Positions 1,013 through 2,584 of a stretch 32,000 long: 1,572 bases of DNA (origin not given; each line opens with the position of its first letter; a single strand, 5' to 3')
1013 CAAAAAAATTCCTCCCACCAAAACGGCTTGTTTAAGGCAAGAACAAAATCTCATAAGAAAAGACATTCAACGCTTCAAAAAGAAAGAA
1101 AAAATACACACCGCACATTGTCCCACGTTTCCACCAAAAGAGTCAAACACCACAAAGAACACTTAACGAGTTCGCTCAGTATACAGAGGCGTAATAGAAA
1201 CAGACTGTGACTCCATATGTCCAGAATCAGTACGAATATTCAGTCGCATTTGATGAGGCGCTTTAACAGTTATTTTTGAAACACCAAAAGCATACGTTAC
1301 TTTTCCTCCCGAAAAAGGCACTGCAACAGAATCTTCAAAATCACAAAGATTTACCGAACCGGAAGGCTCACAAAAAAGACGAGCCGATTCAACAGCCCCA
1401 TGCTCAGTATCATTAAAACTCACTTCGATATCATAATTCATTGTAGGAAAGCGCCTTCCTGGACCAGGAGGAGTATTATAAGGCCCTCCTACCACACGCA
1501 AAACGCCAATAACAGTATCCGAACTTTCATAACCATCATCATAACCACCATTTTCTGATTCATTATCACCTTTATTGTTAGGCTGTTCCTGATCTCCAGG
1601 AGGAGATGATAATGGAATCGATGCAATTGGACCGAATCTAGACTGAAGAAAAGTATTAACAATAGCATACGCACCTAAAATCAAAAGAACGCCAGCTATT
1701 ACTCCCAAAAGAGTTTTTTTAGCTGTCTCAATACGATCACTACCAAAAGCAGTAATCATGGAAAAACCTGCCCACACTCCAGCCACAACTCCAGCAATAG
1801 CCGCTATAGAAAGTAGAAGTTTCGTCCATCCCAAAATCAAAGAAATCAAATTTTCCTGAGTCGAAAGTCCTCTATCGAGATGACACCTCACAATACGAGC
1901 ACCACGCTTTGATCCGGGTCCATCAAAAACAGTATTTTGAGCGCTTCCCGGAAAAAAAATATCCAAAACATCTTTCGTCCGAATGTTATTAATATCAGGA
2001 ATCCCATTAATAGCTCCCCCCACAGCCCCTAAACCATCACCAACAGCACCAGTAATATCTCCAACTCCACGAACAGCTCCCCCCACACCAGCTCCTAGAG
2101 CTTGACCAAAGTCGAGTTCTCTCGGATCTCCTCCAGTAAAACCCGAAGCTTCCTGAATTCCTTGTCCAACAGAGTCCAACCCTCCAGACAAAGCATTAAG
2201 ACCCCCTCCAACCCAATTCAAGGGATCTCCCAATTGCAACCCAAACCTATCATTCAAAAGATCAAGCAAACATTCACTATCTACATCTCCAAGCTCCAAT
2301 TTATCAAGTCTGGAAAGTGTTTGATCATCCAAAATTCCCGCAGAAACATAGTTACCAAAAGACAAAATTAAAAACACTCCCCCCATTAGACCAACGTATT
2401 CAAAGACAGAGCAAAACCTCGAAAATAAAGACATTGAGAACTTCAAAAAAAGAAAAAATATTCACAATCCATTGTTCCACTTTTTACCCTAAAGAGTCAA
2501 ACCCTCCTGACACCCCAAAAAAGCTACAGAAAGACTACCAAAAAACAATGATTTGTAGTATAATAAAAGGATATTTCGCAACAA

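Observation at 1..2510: Tandem pilin-like genes share a promoter and N-terminal/pilin module but carry unrelated C-terminal domains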

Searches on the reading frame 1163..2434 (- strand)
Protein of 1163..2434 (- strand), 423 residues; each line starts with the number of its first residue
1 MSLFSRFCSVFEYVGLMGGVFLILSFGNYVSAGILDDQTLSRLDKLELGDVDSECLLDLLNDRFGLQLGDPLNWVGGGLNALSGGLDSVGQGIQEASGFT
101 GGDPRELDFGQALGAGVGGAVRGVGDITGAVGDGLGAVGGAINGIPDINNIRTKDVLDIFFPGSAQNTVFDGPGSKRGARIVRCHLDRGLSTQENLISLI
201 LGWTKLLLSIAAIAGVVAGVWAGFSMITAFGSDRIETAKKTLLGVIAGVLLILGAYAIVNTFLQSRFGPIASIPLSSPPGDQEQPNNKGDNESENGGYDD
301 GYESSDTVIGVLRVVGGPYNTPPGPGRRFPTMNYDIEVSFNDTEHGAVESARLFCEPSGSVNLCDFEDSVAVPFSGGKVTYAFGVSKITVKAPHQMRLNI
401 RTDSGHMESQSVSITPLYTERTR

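Call 5: search_protein_families(library=pfam, proteins=[window:1163-2434:-], max_evalue=10)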
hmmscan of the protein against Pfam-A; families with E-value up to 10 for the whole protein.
window:1163-2434:- (423 aa): 5 families
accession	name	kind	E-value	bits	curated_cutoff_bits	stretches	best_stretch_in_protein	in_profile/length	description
PF18895.5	T4SS_pilin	-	0.00036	21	26.6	1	197-262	6-71/71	Type IV secretion system pilin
PF04956.18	TrbC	-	0.00062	20.4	27.9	1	203-262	44-98/98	TrbC/VIRB2 pilin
PF19629.4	DUF6133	-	0.045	14.3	27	1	222-258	8-44/65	Family of unknown function (DUF6133)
PF02674.22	Colicin_V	-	0.093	13.1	29.3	1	197-260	11-76/144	Colicin V production protein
PF00335.26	Tetraspanin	-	9.5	6.2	32.1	0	199-260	3-67/225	Tetraspanin family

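Call 6: search_protein_families(library=ncbifam, proteins=[window:1163-2434:-], max_evalue=10)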
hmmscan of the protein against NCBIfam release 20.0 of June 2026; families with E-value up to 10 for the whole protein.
window:1163-2434:- (423 aa): 3 families
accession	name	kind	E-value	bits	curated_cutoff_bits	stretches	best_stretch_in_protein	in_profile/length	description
NF045849.1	ICE_MMCAP2_0565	equivalog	0.0055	16.4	40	1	200-263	13-77/80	Mbov_0395 family pilin-like conjugal transfer protein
NF041559.1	BTH_I2691_fam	subfamily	0.031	12.8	150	1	210-258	738-786/858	T6SS effector BTH_I2691 family protein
NF033740.0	MarP_fam_protase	equivalog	0.41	9.6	250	1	197-255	11-70/390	MarP family serine protease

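Call 7: find_homologous_proteins(query=window:1163-2434:-)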
Query window:1163-2434:- (423 aa): 3 proteins with E <= 0.001 among 8000 candidates.
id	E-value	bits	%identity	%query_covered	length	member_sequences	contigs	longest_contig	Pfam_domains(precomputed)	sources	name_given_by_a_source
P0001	3.3e-267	905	100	96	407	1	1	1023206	-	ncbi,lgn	-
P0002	1.8e-107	378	49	98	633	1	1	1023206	-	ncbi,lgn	-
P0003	1.2e-40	158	40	64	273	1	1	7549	-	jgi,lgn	-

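Call 10: find_encoding_contigs(protein=P0002, flank=10000, max_places=3)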
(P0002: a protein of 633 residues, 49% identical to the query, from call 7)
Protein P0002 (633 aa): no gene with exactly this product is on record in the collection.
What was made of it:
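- Tried and rejected: A look-up of P0002's contig failed (call 10).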

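Call 11: find_encoding_contigs(protein=P0001, flank=10000, max_places=3)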
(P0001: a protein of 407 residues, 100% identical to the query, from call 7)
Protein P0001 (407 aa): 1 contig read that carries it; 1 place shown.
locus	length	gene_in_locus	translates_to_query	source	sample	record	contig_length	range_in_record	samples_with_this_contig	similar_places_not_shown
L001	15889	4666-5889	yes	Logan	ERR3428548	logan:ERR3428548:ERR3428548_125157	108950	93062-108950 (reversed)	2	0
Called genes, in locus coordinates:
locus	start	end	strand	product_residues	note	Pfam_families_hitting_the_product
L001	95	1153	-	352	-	PF03462:PCRF, PF00472:RF-1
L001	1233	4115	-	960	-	-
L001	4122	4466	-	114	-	-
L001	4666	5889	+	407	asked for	-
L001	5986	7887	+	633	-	-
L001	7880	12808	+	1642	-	PF18895:T4SS_pilin (faint), PF18911:PKD_4 (weak), PF22352:K319L-like_PKD (faint), PF18911:PKD_4 (weak), PF00801:PKD, PF18911:PKD_4, PF00801:PKD, PF18911:PKD_4, +2 more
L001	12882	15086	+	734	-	PF00801:PKD, PF18911:PKD_4, PF18911:PKD_4, PF00801:PKD (weak), PF18911:PKD_4, PF18911:PKD_4, PF00801:PKD, PF18911:PKD_4, +2 more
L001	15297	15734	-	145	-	-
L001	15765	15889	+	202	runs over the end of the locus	PF01699:Na_Ca_ex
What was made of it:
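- Tried and rejected: The left flank came from P0001 instead (call 11).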

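Call 12: find_encoding_contigs(protein=P0003, flank=10000, max_places=3)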
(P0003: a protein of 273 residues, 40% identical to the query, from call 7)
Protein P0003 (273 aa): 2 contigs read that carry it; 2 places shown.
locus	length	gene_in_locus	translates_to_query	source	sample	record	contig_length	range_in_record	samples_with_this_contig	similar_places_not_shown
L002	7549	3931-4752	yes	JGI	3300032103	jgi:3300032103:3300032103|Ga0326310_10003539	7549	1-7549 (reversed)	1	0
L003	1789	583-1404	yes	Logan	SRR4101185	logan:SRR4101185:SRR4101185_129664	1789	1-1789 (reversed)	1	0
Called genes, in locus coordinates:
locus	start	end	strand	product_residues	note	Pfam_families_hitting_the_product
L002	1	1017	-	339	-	?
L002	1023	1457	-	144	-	-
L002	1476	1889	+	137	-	-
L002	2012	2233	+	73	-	-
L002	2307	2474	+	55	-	-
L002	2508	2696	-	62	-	PF23458:DUF7130 (weak)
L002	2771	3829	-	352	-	PF03462:PCRF, PF00472:RF-1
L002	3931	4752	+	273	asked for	-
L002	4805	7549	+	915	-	?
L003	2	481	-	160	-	?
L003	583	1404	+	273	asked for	-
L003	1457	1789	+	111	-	?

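Call 23: search_protein_families(library=pfam, proteins=[L001:7880-8500:+, L002:4805-5400:+, P0003, L001:6766-7884:+], max_evalue=10)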
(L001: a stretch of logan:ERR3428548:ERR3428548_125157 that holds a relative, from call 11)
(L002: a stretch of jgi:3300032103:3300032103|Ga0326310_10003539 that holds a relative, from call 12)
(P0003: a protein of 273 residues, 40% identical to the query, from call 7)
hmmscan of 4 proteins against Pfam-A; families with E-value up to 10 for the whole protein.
L001:7880-8500:+ (207 aa): 5 families
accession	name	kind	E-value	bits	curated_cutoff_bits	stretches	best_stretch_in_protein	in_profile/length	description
PF18895.5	T4SS_pilin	-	1.9e-06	28.3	26.6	1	68-134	3-70/71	Type IV secretion system pilin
PF04956.18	TrbC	-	2e-06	28.3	27.9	2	65-135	34-98/98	TrbC/VIRB2 pilin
PF02322.20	Cyt_bd_oxida_II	-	0.029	14.2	35.6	1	71-132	146-205/302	Cytochrome bd terminal oxidase subunit II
PF05696.16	DUF826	-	0.11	13.1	25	1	25-50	32-57/75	Protein of unknown function (DUF826)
PF01578.25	Cytochrom_C_asm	-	0.48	10.5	29.9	1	93-136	166-208/212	Cytochrome C assembly protein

L002:4805-5400:+ (198 aa): 2 families
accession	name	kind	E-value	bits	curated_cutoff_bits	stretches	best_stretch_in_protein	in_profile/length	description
PF18895.5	T4SS_pilin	-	2.7e-05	24.6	26.6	1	57-122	5-70/71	Type IV secretion system pilin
PF19607.4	DUF6112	-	0.023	15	25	1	47-117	6-68/88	Family of unknown function (DUF6112)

P0003 (273 aa): 3 families
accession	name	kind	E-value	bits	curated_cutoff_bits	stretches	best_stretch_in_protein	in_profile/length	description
PF18895.5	T4SS_pilin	-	0.0013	19.2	26.6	1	197-263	4-70/71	Type IV secretion system pilin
PF04956.18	TrbC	-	0.047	14.3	27.9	1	212-264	52-98/98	TrbC/VIRB2 pilin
PF11098.13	Chlorosome_CsmC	-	7.7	7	26.3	1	56-120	18-79/139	Chlorosome envelope protein C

L001:6766-7884:+ (373 aa): 0 families

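Call 52: predict_structure(alignment_id=A3)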
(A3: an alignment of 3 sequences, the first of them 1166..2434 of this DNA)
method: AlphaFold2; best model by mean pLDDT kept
length: 423 residues; sequences in the alignment: 3
mean_pLDDT: 35.8   pTM: 0.24
mean pLDDT of the five models: 35.8, 35.2, 35.0, 34.5, 34.4
residues with pLDDT >= 90: 0; 70-90: 0; 50-70: 50; < 50: 373
segments of 3 or more residues with pLDDT < 50: 1-219, 228-231, 242-244, 246-339, 357-394, 415-423
pLDDT, mean of each block of 10 residues (from residue 1): 37 37 33 28 26 33 29 26 29 29 29 26 24 25 25 25 26 25 28 33 41 47 48 51 48 43 33 26 29 32 31 37 38 47 53 49 40 41 35 53 60 48 30
secondary structure, 60 per line:
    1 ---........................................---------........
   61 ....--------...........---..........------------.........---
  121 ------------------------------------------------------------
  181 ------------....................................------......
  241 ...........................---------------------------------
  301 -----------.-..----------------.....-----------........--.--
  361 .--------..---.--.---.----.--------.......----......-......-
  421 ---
elements in order: H4-43 H53-64 H73-83 H87-96 H109-117 H193-228 H235-267 E332-336 E348-355 E396-402 E407-412 E414-419
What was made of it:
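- On TrbC/VirB2 / T4SS_pilin superfamily (Pfam PF04956, PF18895): Helices 193-228 and 235-267 appear in the low-confidence model (call 52).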

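Call 55: predict_structure(alignment_id=A4)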
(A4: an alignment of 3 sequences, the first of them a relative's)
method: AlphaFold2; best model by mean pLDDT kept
length: 633 residues; sequences in the alignment: 3
mean_pLDDT: 39.0   pTM: 0.25
mean pLDDT of the five models: 39.0, 37.5, 36.6, 34.5, 33.4
residues with pLDDT >= 90: 0; 70-90: 1; 50-70: 99; < 50: 533
segments of 3 or more residues with pLDDT < 50: 1-304, 342-346, 363-369, 393-542, 553-606, 625-633
pLDDT, mean of each block of 10 residues (from residue 1): 32 35 30 27 30 36 30 30 30 31 31 31 31 29 27 28 25 27 31 37 41 44 44 45 43 38 33 43 41 41 49 59 63 52 49 54 48 63 64 40 33 34 34 33 33 35 39 38 35 36 34 33 40 44 52 44 41 35 36 37 46 56 48 34
secondary structure, 60 per line:
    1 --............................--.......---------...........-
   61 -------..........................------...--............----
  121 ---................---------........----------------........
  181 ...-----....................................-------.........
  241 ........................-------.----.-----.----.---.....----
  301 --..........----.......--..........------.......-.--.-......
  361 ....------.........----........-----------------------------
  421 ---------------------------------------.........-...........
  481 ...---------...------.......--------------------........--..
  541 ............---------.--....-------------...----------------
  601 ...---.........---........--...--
elements in order: H3-30 H33-39 H49-59 H68-93 H105-116 H124-139 H149-156 H173-183 H189-224 H232-264 E292-296 E303-312 H317-323 E326-335 E342-348 E355-364 E371-379 E384-391 H460-468 H470-483 E493-495 E502-508 E529-536 H539-543 E544-552 E565-568 E582-584 E601-603 E607-615 E619-626 E629-631
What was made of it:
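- On TrbC/VirB2 / T4SS_pilin superfamily (Pfam PF04956, PF18895): Multimer prediction was not available and the monomer models were poor (calls 52, 55).
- Both AlphaFold models are unusable (pLDDT 35.8 and 39.0; calls 52, 55), so the fold of the heads and the hairpin packing are unverified.
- Tried and rejected: AlphaFold2 of gene A and of full-length gene B with the only available 3-row alignments gave pLDDT 35.8 and 39.0 (calls 52, 55).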

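Call 66: search_protein_families(library=pfam, proteins=[L001:12882-15086:+], max_evalue=0.0001)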
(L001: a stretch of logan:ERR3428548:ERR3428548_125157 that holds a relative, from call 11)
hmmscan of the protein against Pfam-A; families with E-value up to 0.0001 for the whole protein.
L001:12882-15086:+ (734 aa): 4 families
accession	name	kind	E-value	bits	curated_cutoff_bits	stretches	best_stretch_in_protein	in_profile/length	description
PF18911.6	PKD_4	-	1.5e-63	211.3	27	5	673-731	21-81/85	PKD domain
PF00801.26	PKD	-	1.9e-48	162.8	23.5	5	678-732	25-80/80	PKD domain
PF22352.2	K319L-like_PKD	-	2.7e-16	59.8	27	1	309-379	13-84/84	K319L-like, PKD domain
PF21027.3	Sde0182_C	-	4.6e-05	24.4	27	0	310-329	2-21/83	Cellulose-binding protein Sde0182, C-terminal domain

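Call 75: fold_search(model_id=the predicted structure, library=pdb)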
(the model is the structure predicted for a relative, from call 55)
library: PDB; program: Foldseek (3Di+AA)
matches with E <= 10: 1233; with E <= 0.001: 14
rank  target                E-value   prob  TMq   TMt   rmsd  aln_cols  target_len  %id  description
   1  4p2a_A                1.1e-04  0.97  0.11  0.23  23.6       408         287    9  Structure of mouse VPS26A bound to rat SNX27 PDZ domain (released 2014-09-03)
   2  4kkq_A                1.4e-04  1.00  0.12  0.28  22.7       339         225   13  Crystal structure of Vibrio cholerae RbmA (crystal form 1) (released 2013-05-22)
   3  5f0m_B                1.6e-04  0.96  0.12  0.23  23.3       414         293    8  Structure of retromer VPS26-VPS35 subunits bound to SNX3 and DMT1 (SeMet labeled) (released 2016-12-07)
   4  4be6_A                2.0e-04  1.00  0.13  0.31  21.4       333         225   12  V. cholera biofilm scaffolding protein RbmA (released 2013-12-18)
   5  2ibg_A                2.3e-04  0.99  0.11  0.26  18.9       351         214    7  Crystal Structure of Hedgehog Bound to the FNIII Domains of Ihog (released 2006-10-24)
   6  7u6f_B3               2.6e-04  0.94  0.12  0.21  24.1       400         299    8  Mouse retromer (VPS26/VPS35/VPS29) heterotrimers (released 2022-10-12)
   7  2fau                  3.1e-04  0.96  0.12  0.24  23.4       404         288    9  Crystal structure of human vps26 (released 2006-05-30)
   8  6h7w_C                4.6e-04  0.92  0.12  0.22  23.2       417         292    9  Model of retromer-Vps5 complex assembled on membrane. (released 2018-09-26)
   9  3lh9_B                4.6e-04  0.90  0.11  0.22  24.6       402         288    9  Crystal structure of mouse VPS26B(L197S/R199E) in spacegroup P41 21 2 (released 2010-02-02)
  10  2ha1_MODEL_1_A        4.8e-04  0.99  0.11  0.32  19.9       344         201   11  Complex of the first and second type III domains of human Fibronectin in solution (released 2007-04-10)
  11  5f0l_B                5.4e-04  0.91  0.12  0.23  23.2       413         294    8  Structure of retromer VPS26-VPS35 subunits bound to SNX3 and DMT1 (released 2016-12-07)
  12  3lha_A                5.4e-04  0.89  0.12  0.22  23.4       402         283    8  Crystal structure of mouse VPS26B(R240S/G241A/E242S) in spacegroup P41 21 2 (released 2010-02-02)
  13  4kkq_B                6.3e-04  0.99  0.12  0.27  22.6       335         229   12  Crystal structure of Vibrio cholerae RbmA (crystal form 1) (released 2013-05-22)
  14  2ibg_B                8.3e-04  0.96  0.11  0.26  19.1       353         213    8  Crystal Structure of Hedgehog Bound to the FNIII Domains of Ihog (released 2006-10-24)
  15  3lha_B                1.0e-03  0.82  0.11  0.22  23.1       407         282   10  Crystal structure of mouse VPS26B(R240S/G241A/E242S) in spacegroup P41 21 2 (released 2010-02-02)
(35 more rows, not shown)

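Call 80: search_protein_families(library=pfam, alignment_id=A7, max_evalue=0.00001)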
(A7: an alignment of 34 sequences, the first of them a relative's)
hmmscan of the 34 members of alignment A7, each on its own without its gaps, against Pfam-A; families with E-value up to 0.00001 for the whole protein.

A. member 1, L001:8300-12805:+ (1502 aa): 5 families
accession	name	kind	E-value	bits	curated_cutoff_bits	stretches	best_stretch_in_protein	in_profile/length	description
PF00801.26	PKD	-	9.4e-57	189.4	23.5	3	817-888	9-78/80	PKD domain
PF18911.6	PKD_4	-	5.4e-50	167.8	27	3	816-891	11-83/85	PKD domain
PF22352.2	K319L-like_PKD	-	1.4e-14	54.3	27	0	444-507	14-76/84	K319L-like, PKD domain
PF17963.7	Big_9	-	7e-10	40.1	23.6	0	1004-1089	1-84/89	Bacterial Ig domain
PF07495.19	Y_Y_Y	-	7e-09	35.9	26.6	0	554-596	3-48/65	Y_Y_Y domain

B. families by the number of members that match (of 34 scanned): 18 families
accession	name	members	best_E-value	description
PF18911.6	PKD_4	34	3e-119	PKD domain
PF00801.26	PKD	34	1e-98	PKD domain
PF22352.2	K319L-like_PKD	22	1.8e-22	K319L-like, PKD domain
PF16820.11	PKD_3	7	9.3e-17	PKD-like domain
PF17963.7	Big_9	3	2e-16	Bacterial Ig domain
PF07495.19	Y_Y_Y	3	7e-09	Y_Y_Y domain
PF21027.3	Sde0182_C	3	3.2e-08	Cellulose-binding protein Sde0182, C-terminal domain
PF23657.1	DUF7151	1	9.4e-72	Domain of unknown function (DUF7151)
PF00630.25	Filamin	1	8.7e-10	Filamin/ABP280 repeat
PF15418.12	DUF4625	1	1.4e-08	Domain of unknown function (DUF4625)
PF16407.11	PKD_2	1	1.9e-08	PKD-like family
PF08329.16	ChitinaseA_N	1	1.4e-07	Chitinase A, N-terminal domain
PF17803.7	Cadherin_4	1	1.8e-07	Bacterial cadherin-like domain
PF13948.11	DUF4215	1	3.1e-07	Domain of unknown function (DUF4215)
PF24908.1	Ig_SIBA-E_2nd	1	9.1e-07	Integrin beta-like protein A-E, second Ig-like domain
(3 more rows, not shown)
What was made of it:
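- All 34 tails contain PKD (call 80). All 34 orthologous giants carry the same kind of tail, PKD (call 80).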
